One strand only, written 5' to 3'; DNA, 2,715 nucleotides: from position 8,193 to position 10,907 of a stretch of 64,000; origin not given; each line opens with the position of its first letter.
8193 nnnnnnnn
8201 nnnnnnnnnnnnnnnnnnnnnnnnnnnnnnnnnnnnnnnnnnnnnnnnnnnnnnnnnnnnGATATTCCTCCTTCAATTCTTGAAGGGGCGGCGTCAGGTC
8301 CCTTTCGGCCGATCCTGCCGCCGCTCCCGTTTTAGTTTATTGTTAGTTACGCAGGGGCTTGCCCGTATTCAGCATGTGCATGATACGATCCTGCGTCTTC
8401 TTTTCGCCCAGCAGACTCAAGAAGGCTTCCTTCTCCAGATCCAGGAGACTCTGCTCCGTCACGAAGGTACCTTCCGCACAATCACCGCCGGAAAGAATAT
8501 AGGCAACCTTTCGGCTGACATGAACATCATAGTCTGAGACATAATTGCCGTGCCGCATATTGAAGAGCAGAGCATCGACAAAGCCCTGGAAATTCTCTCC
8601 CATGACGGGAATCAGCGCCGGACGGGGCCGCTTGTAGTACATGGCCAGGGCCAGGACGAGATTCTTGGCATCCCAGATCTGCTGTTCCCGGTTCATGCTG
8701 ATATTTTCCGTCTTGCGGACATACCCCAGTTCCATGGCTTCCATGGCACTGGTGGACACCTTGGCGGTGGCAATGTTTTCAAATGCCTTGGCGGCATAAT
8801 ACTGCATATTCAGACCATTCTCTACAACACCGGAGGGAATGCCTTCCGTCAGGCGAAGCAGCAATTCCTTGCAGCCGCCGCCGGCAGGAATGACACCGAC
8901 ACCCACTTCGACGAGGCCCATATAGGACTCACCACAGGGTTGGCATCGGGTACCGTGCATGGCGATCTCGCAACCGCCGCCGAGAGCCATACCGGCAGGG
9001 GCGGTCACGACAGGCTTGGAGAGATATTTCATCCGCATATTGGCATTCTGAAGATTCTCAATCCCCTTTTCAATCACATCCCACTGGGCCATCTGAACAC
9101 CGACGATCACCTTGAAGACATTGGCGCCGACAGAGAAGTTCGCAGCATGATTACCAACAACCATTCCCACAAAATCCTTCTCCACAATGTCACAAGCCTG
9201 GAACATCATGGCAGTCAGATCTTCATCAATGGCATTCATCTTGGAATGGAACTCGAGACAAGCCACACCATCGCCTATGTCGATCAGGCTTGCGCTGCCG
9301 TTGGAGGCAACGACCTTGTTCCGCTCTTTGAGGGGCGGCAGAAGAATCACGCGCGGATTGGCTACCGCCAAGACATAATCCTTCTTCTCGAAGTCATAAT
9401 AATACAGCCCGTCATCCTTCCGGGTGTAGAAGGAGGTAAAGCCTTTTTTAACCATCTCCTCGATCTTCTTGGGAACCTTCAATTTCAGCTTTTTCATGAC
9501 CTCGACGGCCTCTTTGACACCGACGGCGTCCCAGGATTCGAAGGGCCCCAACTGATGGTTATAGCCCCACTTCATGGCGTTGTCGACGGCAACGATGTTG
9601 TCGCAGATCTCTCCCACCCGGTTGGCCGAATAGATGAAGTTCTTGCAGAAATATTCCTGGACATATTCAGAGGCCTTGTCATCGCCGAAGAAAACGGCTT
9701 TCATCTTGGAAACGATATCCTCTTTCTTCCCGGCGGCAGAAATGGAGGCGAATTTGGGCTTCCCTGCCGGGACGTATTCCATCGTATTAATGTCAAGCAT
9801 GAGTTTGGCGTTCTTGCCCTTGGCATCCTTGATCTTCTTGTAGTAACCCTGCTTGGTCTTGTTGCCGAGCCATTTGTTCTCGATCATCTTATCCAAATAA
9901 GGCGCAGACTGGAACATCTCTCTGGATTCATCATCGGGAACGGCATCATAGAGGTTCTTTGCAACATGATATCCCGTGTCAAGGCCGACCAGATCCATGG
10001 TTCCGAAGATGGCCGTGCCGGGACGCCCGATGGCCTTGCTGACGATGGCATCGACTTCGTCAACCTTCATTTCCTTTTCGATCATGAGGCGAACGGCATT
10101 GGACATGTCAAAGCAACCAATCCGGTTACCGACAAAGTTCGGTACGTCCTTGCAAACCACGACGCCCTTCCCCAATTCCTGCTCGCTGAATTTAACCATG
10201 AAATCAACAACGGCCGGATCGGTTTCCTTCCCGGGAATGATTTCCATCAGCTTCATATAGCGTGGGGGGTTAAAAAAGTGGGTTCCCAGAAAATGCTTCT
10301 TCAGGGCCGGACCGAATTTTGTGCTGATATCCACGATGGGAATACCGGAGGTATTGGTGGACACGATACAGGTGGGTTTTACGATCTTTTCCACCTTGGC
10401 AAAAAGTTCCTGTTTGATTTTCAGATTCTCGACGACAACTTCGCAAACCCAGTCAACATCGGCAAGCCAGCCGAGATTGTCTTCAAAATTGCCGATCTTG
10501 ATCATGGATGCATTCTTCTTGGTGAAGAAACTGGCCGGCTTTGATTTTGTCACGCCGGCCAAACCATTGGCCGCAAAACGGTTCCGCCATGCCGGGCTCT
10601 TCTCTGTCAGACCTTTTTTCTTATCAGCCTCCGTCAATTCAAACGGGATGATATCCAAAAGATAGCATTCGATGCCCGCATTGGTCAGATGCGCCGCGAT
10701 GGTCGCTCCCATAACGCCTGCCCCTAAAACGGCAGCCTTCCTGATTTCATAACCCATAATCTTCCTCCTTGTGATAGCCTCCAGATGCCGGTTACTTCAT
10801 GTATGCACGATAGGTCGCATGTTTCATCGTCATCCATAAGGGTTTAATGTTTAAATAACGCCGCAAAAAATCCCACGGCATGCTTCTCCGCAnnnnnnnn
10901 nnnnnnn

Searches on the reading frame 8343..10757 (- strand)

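Call 47: search_protein_families(library=pfam, proteins=[window:8343-10757:-], max_evalue=0.00001)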
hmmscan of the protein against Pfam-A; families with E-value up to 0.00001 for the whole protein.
window:8343-10757:- (804 aa): 4 families
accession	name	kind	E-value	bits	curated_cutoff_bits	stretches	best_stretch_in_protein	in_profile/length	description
PF02737.24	3HCDH_N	-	3.3e-44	151.4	22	1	7-205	1-180/180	3-hydroxyacyl-CoA dehydrogenase, NAD binding domain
PF00725.27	3HCDH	-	9.1e-25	87.5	22.1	1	208-307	2-96/97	3-hydroxyacyl-CoA dehydrogenase, C-terminal domain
PF16113.10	ECH_2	-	3e-08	34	27.2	1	498-676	3-181/335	Enoyl-CoA hydratase/isomerase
PF00378.25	ECH_1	-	4.7e-08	33.1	27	1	495-635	3-143/251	Enoyl-CoA hydratase/isomerase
